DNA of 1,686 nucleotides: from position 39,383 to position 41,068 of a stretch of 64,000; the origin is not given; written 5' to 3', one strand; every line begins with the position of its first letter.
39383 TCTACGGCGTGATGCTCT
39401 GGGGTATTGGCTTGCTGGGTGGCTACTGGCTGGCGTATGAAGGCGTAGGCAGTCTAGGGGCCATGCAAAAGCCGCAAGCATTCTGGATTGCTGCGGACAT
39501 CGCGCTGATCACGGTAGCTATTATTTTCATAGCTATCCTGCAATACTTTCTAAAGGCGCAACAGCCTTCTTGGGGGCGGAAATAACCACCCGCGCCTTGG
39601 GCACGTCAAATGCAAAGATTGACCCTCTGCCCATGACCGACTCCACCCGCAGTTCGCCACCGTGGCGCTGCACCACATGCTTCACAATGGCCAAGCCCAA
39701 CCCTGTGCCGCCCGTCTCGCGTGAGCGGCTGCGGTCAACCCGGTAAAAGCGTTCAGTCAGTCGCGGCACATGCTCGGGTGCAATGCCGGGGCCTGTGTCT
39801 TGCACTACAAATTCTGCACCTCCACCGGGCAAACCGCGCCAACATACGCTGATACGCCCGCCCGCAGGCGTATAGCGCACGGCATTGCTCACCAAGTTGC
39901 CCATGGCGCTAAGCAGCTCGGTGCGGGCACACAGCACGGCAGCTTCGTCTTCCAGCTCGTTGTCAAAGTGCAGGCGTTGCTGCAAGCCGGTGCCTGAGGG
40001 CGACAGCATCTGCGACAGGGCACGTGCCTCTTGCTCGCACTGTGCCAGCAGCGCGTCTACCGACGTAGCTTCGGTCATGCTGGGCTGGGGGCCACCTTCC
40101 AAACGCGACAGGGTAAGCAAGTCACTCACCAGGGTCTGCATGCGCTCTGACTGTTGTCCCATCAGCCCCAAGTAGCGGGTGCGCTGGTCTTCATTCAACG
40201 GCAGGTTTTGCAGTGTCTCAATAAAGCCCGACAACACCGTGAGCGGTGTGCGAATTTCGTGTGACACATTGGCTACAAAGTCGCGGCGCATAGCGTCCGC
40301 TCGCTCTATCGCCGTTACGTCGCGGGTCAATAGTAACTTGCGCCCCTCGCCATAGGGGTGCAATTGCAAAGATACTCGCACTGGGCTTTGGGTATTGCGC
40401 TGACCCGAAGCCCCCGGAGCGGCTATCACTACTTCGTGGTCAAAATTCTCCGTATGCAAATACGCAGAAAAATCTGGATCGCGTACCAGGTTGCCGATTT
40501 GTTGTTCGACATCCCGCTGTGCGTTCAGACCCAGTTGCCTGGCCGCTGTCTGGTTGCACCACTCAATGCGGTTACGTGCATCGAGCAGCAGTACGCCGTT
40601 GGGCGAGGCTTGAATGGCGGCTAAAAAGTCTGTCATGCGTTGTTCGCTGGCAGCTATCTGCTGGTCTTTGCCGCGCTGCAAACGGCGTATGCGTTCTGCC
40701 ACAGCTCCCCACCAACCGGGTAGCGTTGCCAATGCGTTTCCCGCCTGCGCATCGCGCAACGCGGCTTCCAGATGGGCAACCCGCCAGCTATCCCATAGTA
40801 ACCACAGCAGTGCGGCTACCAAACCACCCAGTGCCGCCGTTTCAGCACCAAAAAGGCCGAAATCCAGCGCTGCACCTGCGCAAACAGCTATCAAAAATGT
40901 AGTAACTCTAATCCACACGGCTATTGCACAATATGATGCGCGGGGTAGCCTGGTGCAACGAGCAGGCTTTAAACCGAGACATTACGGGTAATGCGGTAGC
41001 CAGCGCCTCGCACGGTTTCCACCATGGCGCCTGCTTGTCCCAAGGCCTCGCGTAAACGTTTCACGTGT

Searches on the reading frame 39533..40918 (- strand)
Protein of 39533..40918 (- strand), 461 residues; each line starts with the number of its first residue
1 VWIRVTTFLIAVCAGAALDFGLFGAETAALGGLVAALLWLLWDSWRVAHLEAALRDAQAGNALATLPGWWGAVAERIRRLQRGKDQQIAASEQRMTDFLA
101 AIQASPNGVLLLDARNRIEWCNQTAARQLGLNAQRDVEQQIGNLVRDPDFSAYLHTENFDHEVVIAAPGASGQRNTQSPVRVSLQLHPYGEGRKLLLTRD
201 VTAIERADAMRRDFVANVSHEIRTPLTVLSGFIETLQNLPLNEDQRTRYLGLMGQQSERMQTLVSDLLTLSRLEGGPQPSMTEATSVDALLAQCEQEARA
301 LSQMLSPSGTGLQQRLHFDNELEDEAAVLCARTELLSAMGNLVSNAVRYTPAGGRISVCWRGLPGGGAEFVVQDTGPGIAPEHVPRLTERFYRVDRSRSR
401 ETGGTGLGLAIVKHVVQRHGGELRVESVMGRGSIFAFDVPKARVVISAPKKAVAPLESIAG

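Call 20: search_protein_families(library=pfam, proteins=[window:39533-40918:-], max_evalue=0.001)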
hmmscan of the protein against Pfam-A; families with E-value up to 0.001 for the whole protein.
window:39533-40918:- (461 aa): 5 families
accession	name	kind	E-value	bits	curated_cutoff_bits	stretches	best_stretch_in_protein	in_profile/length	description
PF02518.31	HATPase_c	-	1.2e-27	97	26.4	1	333-442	4-110/111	Histidine kinase-, DNA gyrase B-, and HSP90-like ATPase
PF00512.31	HisKA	-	3.4e-21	75.5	26.9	1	210-276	1-66/66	His Kinase A (phospho-acceptor) domain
PF13188.13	PAS_8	-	4.3e-08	33.2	21.8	1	100-159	5-61/65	PAS domain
PF00989.32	PAS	-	4.9e-07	30.2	22.6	1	97-153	2-57/113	PAS fold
PF11808.13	PhoR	-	1.5e-05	25.8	27.1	1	2-85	2-82/86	Phosphate regulon sensor protein PhoR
